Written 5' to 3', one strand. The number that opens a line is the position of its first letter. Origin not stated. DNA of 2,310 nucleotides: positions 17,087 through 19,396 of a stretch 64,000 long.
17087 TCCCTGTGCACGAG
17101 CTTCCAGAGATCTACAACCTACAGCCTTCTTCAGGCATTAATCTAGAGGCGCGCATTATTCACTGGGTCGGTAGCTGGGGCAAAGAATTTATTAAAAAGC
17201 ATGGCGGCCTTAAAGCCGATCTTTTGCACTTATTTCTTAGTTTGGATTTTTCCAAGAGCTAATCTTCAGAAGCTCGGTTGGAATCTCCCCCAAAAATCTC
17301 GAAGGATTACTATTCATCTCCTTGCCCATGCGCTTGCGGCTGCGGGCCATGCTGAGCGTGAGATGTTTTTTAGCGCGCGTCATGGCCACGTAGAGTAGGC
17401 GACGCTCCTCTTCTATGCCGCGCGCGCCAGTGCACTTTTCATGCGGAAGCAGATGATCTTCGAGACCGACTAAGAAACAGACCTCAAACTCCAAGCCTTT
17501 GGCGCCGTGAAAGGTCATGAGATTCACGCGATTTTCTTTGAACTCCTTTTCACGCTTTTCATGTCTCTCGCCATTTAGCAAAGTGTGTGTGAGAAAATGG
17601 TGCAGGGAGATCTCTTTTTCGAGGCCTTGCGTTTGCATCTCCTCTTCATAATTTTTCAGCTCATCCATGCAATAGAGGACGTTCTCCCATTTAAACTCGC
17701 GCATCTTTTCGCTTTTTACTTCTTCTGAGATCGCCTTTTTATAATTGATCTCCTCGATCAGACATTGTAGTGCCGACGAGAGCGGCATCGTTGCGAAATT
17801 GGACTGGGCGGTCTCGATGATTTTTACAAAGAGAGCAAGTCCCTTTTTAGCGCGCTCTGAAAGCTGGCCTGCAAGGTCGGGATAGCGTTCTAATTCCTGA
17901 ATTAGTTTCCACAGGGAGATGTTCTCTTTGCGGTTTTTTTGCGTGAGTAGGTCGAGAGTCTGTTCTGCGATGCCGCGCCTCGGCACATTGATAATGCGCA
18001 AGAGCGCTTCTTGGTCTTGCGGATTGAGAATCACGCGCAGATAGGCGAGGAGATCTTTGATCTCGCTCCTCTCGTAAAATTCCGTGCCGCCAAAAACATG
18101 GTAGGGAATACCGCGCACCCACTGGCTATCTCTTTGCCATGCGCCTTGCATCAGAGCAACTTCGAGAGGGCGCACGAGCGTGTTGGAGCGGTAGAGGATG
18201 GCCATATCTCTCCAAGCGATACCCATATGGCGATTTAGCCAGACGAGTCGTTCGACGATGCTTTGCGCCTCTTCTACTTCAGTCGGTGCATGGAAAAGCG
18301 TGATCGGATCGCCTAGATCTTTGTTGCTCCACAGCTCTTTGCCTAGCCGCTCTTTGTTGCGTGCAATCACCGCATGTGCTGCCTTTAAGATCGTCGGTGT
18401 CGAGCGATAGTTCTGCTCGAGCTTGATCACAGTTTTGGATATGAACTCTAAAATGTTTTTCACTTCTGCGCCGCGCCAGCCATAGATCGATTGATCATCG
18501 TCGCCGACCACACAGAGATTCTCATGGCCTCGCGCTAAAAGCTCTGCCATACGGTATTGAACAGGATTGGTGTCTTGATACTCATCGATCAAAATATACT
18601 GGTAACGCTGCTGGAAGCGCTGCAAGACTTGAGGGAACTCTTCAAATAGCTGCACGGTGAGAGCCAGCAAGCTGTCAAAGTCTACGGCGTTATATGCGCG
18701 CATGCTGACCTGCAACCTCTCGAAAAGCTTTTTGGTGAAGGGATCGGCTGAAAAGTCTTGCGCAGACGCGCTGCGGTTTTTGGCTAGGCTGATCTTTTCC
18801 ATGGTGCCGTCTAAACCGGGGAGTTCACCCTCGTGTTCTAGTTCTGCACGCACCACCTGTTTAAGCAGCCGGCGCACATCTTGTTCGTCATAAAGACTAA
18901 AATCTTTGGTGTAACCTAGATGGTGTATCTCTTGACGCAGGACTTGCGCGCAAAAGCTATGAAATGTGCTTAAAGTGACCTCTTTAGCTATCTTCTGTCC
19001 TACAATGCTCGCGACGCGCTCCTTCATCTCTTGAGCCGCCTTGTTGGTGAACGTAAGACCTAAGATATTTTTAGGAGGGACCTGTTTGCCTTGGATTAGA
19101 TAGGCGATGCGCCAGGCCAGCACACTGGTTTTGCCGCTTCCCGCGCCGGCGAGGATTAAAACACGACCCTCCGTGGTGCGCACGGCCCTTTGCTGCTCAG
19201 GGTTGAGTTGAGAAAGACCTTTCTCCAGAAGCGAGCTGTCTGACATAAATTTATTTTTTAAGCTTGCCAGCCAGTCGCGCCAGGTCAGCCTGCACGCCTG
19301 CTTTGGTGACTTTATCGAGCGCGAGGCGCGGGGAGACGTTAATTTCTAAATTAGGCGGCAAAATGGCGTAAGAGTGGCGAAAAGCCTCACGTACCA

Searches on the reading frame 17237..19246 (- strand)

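Call 34: search_protein_families(library=ncbifam, proteins=[window:17237-19246:-], max_evalue=1e-20)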
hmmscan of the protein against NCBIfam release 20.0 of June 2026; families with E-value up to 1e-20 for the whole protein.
window:17237-19246:- (669 aa): 11 families
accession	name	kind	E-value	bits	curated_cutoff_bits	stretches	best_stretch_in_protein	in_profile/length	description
TIGR01073.1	pcrA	equivalog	1.3e-193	645.3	911.2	1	11-664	2-640/725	DNA helicase PcrA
TIGR01074.1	rep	equivalog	7.5e-184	612.7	951.45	1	13-662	1-640/668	DNA helicase Rep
NF008743.0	PRK11773.1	equivalog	1.1e-168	562.9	965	1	11-661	7-642/720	DNA helicase II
TIGR01075.1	uvrD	equivalog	2.2e-163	545.3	1144.45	1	11-662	2-638/715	DNA helicase II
NF008172.0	PRK10919.1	equivalog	1.7e-139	466.1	1168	1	13-661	2-639/673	DNA helicase Rep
TIGR02785.1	addA_Gpos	equivalog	4.7e-50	170.5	707.65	0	170-293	340-479/1234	helicase-exonuclease AddAB subunit AddA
NF008276.0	PRK11054.1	equivalog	6.1e-48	163.8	543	1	12-106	195-286/684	DNA helicase IV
TIGR00609.1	recB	equivalog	1.2e-39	136.2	696.05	1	171-299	326-460/1175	exodeoxyribonuclease V subunit beta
TIGR02784.1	addA_alphas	equivalog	8.6e-38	130.3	860.75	0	150-302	319-501/1138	double-strand break repair helicase AddA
NF010485.0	PRK13909.1-2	equivalog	3.4e-33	114.9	650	0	181-361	295-487/909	RecB-like helicase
NF010487.0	PRK13909.1-4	equivalog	6.1e-26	90.9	759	0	184-359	294-489/924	RecB-like helicase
